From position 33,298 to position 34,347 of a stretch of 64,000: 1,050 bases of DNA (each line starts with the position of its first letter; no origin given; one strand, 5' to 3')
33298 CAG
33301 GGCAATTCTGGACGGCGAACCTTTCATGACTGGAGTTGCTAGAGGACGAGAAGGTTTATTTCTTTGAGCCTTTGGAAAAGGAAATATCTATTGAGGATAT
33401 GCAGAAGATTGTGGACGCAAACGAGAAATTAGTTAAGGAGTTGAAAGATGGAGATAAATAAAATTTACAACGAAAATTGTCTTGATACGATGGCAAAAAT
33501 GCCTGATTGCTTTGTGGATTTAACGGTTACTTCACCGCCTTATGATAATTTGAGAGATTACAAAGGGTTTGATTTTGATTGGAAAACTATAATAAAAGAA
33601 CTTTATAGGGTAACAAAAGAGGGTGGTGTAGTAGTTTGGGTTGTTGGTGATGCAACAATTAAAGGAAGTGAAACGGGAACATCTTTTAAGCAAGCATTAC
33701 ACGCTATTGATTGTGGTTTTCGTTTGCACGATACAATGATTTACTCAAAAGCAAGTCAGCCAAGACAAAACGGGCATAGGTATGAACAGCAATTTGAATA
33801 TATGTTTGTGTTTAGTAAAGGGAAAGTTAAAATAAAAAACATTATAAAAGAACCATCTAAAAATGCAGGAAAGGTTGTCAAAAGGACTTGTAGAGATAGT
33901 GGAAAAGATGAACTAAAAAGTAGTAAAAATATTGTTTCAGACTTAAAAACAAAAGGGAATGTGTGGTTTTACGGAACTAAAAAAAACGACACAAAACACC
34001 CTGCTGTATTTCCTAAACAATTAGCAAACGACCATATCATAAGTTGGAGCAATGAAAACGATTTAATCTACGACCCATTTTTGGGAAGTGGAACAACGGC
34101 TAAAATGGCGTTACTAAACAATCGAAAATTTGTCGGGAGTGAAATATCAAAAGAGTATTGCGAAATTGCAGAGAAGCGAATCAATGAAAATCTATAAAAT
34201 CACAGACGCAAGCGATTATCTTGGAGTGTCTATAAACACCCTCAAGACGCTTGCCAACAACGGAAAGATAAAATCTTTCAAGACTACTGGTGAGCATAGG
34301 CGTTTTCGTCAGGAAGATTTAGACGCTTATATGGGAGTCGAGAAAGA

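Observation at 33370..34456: AT-rich foreign island: second N6/N4 MTase followed by the N-terminal stub of an IS607-type serine recombinase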

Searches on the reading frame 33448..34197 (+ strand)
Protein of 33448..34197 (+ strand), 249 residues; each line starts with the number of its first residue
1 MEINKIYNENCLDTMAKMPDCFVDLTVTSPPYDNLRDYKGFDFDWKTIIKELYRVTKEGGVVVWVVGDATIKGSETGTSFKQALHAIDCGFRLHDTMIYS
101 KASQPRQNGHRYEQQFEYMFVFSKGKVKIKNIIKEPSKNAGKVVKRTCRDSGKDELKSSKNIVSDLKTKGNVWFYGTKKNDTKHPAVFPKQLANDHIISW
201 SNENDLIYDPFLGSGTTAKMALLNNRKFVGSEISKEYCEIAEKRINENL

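Call 7: search_protein_families(library=pfam, proteins=[window:33448-34197:+], max_evalue=0.1)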
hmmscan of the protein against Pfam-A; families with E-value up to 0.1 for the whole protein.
window:33448-34197:+ (249 aa): 3 families
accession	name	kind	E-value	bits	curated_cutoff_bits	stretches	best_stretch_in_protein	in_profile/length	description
PF01555.25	N6_N4_Mtase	-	6.1e-46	157.6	26.7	1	23-243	1-221/221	DNA methylase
PF08241.18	Methyltransf_11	-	0.0079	17.2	21.2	0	44-63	75-94/95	Methyltransferase domain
PF13649.12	Methyltransf_25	-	0.012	16.8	27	0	212-247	6-43/97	Methyltransferase domain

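Call 8: search_protein_families(library=ncbifam, proteins=[window:33448-34197:+], max_evalue=0.1)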
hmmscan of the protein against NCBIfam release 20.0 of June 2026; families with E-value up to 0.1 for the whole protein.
window:33448-34197:+ (249 aa): 3 families
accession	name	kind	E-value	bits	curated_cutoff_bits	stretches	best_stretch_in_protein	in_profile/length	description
NF050803.1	DnaMtaseCcrMCaul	equivalog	3.2e-18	65.8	830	2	33-247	56-249/350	adenine-specific DNA-methyltransferase CcrM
NF008572.0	PRK11524.1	equivalog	6.8e-17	61.5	292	1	4-246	15-257/294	adenine-specific DNA-methyltransferase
NF010253.0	PRK13699.1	subfamily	1.1e-13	51.5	244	2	180-246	140-206/226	DNA methyltransferase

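Call 49: find_homologous_proteins(query=window:33448-34194:+, max_evalue=1e-20)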
Query window:33448-34194:+ (249 aa): 8000 proteins with E <= 1e-20 among 8000 candidates; the best 120 are listed.
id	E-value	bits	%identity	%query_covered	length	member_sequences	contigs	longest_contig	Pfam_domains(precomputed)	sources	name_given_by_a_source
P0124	8.1e-168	574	100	100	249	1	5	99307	PF01555.25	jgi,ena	-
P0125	7.6e-147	505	87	98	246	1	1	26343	PF01555.25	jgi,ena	jgi:site-specific DNA-methyltransferase (adenine-specific)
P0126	3.5e-143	493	85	99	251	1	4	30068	PF01555.25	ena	-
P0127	1.9e-134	465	80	100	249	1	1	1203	PF01555.25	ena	-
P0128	2.9e-129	448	78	98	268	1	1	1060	PF01555.25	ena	-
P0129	8.5e-128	443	78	98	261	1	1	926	PF01555.25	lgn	-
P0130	9.9e-127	439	77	98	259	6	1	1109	PF01555.25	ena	-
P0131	5.1e-125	434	75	100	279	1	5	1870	PF01555.25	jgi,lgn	-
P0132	3.6e-124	431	76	97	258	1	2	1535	PF01555.25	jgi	jgi:site-specific DNA-methyltransferase (adenine-specific)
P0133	8.2e-124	430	77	99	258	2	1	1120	PF01555.25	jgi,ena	-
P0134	1.3e-120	419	74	99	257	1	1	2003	PF01555.25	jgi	jgi:site-specific DNA-methyltransferase (adenine-specific)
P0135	1.9e-114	399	73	93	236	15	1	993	PF01555.25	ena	-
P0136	2.1e-114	399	70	100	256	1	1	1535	PF01555.25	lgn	-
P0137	1.5e-112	393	71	95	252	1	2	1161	PF01555.25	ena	-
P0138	1.8e-110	386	70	98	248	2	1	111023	PF01555.25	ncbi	-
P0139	5.9e-110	385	69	98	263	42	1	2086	PF01555.25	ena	-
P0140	5.5e-109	381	72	93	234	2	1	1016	PF01555.25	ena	-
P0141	2.6e-108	379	67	98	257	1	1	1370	PF08241.19,PF01555.25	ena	-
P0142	3.0e-108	379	65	99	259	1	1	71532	PF01555.25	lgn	-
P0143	3.4e-108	379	69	94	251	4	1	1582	PF01555.25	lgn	-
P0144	4.4e-108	378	67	100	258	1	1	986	PF01555.25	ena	-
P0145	6.8e-108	378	70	98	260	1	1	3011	PF01555.25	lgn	-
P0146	1.2e-107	377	69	95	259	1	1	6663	PF01555.25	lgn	-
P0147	1.8e-107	376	68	97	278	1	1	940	PF01555.25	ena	-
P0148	4.6e-107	375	68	100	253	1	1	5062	PF01555.25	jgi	-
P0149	5.5e-107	375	69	95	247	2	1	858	PF01555.25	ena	-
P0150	8.5e-107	374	68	96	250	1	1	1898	PF01555.25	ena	-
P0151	9.9e-107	374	69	100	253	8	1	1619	PF01555.25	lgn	-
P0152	1.1e-106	374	66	100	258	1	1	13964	PF01555.25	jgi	jgi:site-specific DNA-methyltransferase (adenine-specific)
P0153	2.0e-106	373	69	100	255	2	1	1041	PF01555.25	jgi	jgi:DNA modification methylase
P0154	2.0e-106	373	71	100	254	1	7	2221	PF01555.25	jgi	jgi:DNA modification methylase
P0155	2.0e-106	373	67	96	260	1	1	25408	PF01555.25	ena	-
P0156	3.1e-106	372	68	100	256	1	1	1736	PF01555.25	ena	-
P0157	4.3e-106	372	69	100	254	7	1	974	PF01555.25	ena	-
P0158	5.2e-106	372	67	97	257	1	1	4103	PF08241.19,PF01555.25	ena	-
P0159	5.6e-106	371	67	100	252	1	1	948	PF01555.25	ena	-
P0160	1.2e-105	370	66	100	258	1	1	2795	PF01555.25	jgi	-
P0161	1.3e-105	370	67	100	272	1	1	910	PF01555.25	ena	-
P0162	2.1e-105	370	68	95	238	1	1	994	PF01555.25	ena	-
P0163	2.4e-105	369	65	97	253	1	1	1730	PF01555.25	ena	-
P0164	4.7e-105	368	66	100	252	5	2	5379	PF01555.25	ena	-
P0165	7.0e-105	368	68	95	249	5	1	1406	PF13847.13,PF01555.25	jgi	-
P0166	1.1e-104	367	66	100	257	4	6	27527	PF01555.25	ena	-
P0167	2.2e-104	366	68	100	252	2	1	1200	PF01555.25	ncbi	-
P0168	2.5e-104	366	65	98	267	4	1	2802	PF01555.25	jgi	-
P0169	3.1e-104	366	69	100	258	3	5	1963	PF01555.25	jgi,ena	-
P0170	3.4e-104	366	67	100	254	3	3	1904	PF01555.25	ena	-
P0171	3.5e-104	366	64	100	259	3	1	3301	PF01555.25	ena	-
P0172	3.9e-104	365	66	99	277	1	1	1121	PF01555.25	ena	-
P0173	4.0e-104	365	66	99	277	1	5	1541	PF01555.25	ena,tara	tara:strand:- start:8 stop:841 length:834 start_codon:yes stop_codon:yes gene_type:complete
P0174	4.0e-104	365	67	100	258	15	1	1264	PF01555.25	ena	-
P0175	4.7e-104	365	66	99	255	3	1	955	PF01555.25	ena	-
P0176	7.2e-104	365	67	99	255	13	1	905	PF01555.25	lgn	-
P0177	8.0e-104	364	66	95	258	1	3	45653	PF01555.25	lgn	-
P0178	1.1e-103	364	67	100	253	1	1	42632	PF01555.25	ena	-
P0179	2.3e-103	363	66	100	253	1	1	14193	PF01555.25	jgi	-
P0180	2.4e-103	363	65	97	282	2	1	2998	PF01555.25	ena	-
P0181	4.7e-103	362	65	96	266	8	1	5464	PF01555.25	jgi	-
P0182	5.4e-103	362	65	100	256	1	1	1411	PF01555.25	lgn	-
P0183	6.1e-103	362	67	100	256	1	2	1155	PF01555.25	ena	-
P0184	6.7e-103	361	67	99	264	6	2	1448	PF01555.25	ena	-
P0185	7.5e-103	361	67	100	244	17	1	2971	PF01555.25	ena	-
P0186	9.0e-103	361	65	98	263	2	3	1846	PF01555.25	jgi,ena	-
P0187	9.6e-103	361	66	100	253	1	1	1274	PF01555.25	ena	-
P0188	1.0e-102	361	65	100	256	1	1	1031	PF01555.25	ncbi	-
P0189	1.1e-102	361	66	100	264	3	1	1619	PF01555.25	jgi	jgi:site-specific DNA-methyltransferase (adenine-specific)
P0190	1.6e-102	360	65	98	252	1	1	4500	PF13847.13,PF13649.13,PF01555.25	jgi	jgi:DNA modification methylase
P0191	1.7e-102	360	65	100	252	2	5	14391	PF01555.25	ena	-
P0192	1.8e-102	360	66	98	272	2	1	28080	PF01555.25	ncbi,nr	ncbi:site-specific DNA-methyltransferase [bacterium]|nr:site-specific DNA-methyltransferase [bacteri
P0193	1.9e-102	360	65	100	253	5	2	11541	PF01555.25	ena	-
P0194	2.6e-102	360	64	100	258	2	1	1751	PF01555.25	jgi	-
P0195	2.8e-102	359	65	98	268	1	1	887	PF01555.25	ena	-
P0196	2.9e-102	359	66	98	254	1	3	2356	PF01555.25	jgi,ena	-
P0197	3.0e-102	359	63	100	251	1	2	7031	PF01555.25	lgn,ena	-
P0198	3.3e-102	359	65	99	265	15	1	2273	PF01555.25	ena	-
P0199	4.0e-102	359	65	100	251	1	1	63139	PF01555.25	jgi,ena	-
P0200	4.4e-102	359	64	95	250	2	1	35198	PF01555.25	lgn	-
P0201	5.3e-102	358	65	98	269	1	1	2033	PF01555.25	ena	-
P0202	5.4e-102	358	66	98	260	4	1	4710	PF01555.25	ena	-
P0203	5.9e-102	358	67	98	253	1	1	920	PF01555.25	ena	-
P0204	6.7e-102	358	65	100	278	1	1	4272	PF01555.25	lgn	-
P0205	6.7e-102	358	64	100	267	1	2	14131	PF01555.25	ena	-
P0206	6.8e-102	358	64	99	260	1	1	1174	PF01555.25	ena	-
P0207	7.3e-102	358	66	96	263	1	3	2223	PF01555.25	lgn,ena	-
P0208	7.3e-102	358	66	95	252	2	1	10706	PF01170.25,PF01555.25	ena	-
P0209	8.4e-102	358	65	97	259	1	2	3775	PF01555.25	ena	-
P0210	8.4e-102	358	66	100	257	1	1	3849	PF01555.25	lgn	-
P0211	9.6e-102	358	65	99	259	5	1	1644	PF01555.25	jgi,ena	-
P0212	1.2e-101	357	64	100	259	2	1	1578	PF01555.25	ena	-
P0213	1.2e-101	357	65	99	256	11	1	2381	PF01555.25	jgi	jgi:site-specific DNA-methyltransferase (adenine-specific)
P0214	1.3e-101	357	64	100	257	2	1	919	PF01555.25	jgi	-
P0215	1.4e-101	357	65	95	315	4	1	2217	PF01555.25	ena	-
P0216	1.6e-101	357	65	99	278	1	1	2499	PF01555.25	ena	-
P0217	1.6e-101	357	65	99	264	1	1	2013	PF01555.25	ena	-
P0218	1.6e-101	357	66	99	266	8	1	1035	PF01555.25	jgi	-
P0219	1.9e-101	357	63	99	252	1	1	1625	PF01555.25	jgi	jgi:DNA modification methylase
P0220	2.0e-101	357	64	100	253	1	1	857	PF01555.25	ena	-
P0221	2.2e-101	356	63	100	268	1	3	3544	PF01555.25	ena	-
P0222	2.5e-101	356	66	99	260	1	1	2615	PF01555.25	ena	-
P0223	2.8e-101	356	66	99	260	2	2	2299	PF01555.25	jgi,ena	-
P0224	2.9e-101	356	64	100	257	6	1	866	PF01555.25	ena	-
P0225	3.0e-101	356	66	100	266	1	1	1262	PF01555.25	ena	-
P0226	3.2e-101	356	67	99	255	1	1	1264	PF01555.25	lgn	-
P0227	3.4e-101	356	64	100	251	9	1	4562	PF01555.25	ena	-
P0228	4.6e-101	355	65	97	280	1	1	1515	PF01555.25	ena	-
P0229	4.7e-101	355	65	99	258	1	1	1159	PF01555.25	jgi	jgi:site-specific DNA-methyltransferase (adenine-specific)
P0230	5.0e-101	355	66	98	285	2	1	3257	PF01555.25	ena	-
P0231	5.7e-101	355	68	99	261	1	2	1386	PF01555.25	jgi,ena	-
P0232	6.1e-101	355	-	-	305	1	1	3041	PF07669.18,PF01555.25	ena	-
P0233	8.0e-101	355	66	99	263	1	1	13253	PF01555.25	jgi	jgi:DNA modification methylase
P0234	9.4e-101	354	63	100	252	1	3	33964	PF01555.25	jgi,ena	-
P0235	1.0e-100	354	64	100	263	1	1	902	PF01555.25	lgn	-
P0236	1.1e-100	354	64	98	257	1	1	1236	PF01555.25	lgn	-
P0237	1.1e-100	354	64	98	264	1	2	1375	PF01555.25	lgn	-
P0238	1.2e-100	354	63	98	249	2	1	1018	PF13847.13,PF13649.13,PF01170.25,PF08241.19,PF08242.19,PF01555.25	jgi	-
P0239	1.3e-100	354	67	98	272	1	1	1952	PF01555.25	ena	-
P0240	1.5e-100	354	65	98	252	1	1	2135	PF01555.25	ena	-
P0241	1.5e-100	354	65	97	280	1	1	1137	PF01555.25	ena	-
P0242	2.1e-100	353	64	98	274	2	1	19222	PF01555.25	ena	-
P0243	2.2e-100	353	64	99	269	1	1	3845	PF01555.25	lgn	-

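Call 50: find_encoding_contigs(protein=P0125, flank=3000, max_places=3)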
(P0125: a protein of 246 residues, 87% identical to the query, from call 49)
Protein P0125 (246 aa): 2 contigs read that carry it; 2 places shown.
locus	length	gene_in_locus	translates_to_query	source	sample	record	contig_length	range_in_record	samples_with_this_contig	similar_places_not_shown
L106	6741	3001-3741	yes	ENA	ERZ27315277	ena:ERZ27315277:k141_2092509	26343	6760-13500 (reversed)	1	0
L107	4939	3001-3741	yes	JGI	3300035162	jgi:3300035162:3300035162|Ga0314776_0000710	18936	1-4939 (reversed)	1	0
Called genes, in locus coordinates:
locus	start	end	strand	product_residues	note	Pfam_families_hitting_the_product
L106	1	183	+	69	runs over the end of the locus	-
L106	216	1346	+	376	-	PF03237:Terminase_6N (weak), PF04466:Terminase_3, PF17288:Terminase_3C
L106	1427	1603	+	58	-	-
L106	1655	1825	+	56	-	-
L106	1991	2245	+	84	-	-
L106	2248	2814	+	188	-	-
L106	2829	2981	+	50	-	-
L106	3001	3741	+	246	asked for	PF01555:N6_N4_Mtase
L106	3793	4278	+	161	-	-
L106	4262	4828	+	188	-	-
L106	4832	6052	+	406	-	-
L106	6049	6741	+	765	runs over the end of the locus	-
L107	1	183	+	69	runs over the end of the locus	-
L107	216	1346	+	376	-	PF03237:Terminase_6N (weak), PF04466:Terminase_3, PF17288:Terminase_3C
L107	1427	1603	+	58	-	-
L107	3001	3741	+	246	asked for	PF01555:N6_N4_Mtase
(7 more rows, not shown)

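Call 51: find_encoding_contigs(protein=P0126, flank=3000, max_places=4)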
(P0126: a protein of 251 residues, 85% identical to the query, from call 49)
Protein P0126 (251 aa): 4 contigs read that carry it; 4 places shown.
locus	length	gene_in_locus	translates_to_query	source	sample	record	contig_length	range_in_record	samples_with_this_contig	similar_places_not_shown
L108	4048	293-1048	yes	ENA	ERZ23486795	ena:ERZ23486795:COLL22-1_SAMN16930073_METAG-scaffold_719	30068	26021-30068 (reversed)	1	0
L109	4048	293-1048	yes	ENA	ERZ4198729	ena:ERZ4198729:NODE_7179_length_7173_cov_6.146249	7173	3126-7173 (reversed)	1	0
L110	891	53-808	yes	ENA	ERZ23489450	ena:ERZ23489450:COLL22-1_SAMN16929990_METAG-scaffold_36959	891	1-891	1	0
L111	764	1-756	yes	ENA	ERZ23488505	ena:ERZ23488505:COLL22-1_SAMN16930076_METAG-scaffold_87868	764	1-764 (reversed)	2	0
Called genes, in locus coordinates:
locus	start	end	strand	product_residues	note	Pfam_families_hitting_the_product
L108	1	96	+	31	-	?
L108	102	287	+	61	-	-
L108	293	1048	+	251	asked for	PF01555:N6_N4_Mtase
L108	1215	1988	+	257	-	PF01555:N6_N4_Mtase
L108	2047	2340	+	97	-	-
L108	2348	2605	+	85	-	-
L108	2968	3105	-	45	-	-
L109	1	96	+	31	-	?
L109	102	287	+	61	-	-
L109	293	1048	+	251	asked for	PF01555:N6_N4_Mtase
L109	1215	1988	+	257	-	PF01555:N6_N4_Mtase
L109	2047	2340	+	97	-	-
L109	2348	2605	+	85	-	-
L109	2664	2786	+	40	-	-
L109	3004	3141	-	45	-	-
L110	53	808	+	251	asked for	PF01555:N6_N4_Mtase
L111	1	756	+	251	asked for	PF01555:N6_N4_Mtase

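Call 54: find_encoding_contigs(protein=P0124, flank=4000, max_places=5)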
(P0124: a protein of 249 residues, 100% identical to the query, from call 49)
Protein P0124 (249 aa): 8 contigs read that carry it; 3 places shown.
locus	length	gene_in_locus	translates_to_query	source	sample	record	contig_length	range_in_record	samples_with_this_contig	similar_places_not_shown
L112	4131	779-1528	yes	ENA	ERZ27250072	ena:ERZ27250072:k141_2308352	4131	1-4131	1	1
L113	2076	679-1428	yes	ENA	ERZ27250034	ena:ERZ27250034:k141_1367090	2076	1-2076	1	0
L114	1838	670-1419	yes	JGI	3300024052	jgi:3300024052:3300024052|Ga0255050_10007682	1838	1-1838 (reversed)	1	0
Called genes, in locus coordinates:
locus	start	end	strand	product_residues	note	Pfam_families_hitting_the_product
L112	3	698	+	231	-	?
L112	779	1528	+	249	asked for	PF01555:N6_N4_Mtase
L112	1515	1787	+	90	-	PF12728:HTH_17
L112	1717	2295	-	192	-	-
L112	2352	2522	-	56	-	-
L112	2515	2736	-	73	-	-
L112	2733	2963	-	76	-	-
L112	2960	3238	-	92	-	PF14354:Lar_restr_allev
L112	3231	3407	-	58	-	-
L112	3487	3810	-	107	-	-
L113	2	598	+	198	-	?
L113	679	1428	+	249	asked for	PF01555:N6_N4_Mtase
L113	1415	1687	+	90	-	PF12728:HTH_17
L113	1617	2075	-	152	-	?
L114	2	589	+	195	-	?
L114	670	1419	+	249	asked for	PF01555:N6_N4_Mtase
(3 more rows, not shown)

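Call 55: search_protein_families(library=phrogs, proteins=[window:33448-34197:+], max_evalue=0.00001)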
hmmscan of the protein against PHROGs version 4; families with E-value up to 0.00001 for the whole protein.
window:33448-34197:+ (249 aa): 13 families
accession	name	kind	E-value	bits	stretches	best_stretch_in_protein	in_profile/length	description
phrog_67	-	other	4e-59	202.4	1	1-247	121-345/743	DNA methyltransferase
phrog_498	-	other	1.6e-20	74.2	1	21-247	221-422/633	DNA methyltransferase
phrog_3008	-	other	3.1e-17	63.7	1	171-247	134-213/244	DNA methyltransferase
phrog_18293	-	other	7e-13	49.6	1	170-247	32-109/119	methyltransferase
phrog_6025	-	other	1e-12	49.1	1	5-118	13-126/192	DNA methyltransferase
phrog_18146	-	other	1.4e-11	45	0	183-234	48-100/452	DNA methyltransferase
phrog_23148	-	unknown function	3.9e-11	44.3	1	150-246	46-147/165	-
phrog_6952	-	other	9.7e-09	36.3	1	172-247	101-177/181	DNA methyltransferase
phrog_16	-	DNA, RNA and nucleotide metabolism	1.8e-08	34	1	149-243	817-907/986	DNA helicase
phrog_12517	-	unknown function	5.8e-08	33.3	0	186-247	88-149/316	-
phrog_8769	-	other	1.3e-06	29.1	1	203-247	11-55/71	methyltransferase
phrog_12862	-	unknown function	2.2e-06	28.6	1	4-64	3-63/149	-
phrog_23085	-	unknown function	8e-06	26.5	0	177-247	37-107/138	-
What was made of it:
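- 33448..34197 (+): Cargo gene: an intact 249-aa beta-class N6/N4 DNA methyltransferase (SPPY ... FLGSGTT) with no restriction partner. PF01555 E 6e-46, full profile (call 7). phrog_67 DNA methyltransferase E 4e-59 (call 55).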

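Call 56: search_solved_structures(query=window:33448-34194:+, max_evalue=0.001)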
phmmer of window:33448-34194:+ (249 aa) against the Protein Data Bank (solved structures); distinct sequences matched with E-value up to 0.001: 12.
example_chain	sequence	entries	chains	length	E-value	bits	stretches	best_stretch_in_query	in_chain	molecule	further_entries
8s9m_A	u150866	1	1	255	1.4e-15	60.6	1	169-245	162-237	DNA cytosine-N4 methyltransferase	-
8s9n_A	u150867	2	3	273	2e-15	60.1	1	169-245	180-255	DNA cytosine-N4 methyltransferase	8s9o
2zie_A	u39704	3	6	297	1.1e-13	54.4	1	179-245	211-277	Putative modification methylase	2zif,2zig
9c3u_A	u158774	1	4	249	3.2e-12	49.6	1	182-246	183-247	Methyltransferase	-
8urk_A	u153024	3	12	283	4.4e-12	49.2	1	182-246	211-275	Methyltransferase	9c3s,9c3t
1g60_A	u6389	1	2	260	1.8e-11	47.1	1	1-243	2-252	Adenine-specific Methyltransferase MboIIA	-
6pbd_A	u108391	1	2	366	4e-11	46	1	31-245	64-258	Modification methylase CcrMI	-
5hek_A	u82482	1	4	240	8.2e-10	41.7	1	181-246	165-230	Adenine specific DNA methyltransferase (DpnA)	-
5hfj_A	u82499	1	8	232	9.5e-10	41.5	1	181-246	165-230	Adenine specific DNA methyltransferase (DpnA)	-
1boo_A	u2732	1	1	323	1.1e-06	31.5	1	129-244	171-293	PROTEIN (N-4 CYTOSINE-SPECIFIC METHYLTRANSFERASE PVU II)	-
1eg2_A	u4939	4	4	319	1.2e-06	31.3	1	10-244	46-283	MODIFICATION METHYLASE RSRI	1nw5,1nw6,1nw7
1nw8_A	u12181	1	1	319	2e-06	30.6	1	10-244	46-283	MODIFICATION METHYLASE RSRI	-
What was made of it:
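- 33448..34197 (+): PDB: M.MboIIA over the full length and N4-cytosine MTases over the C-terminal part (call 56).
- On Beta-class N6/N4 DNA methyltransferase (Pfam PF01555): The PDB matches are split: N4-cytosine MTases (8s9m) on the C-terminal part and M.MboIIA (N6-adenine) over the full length (call 56).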
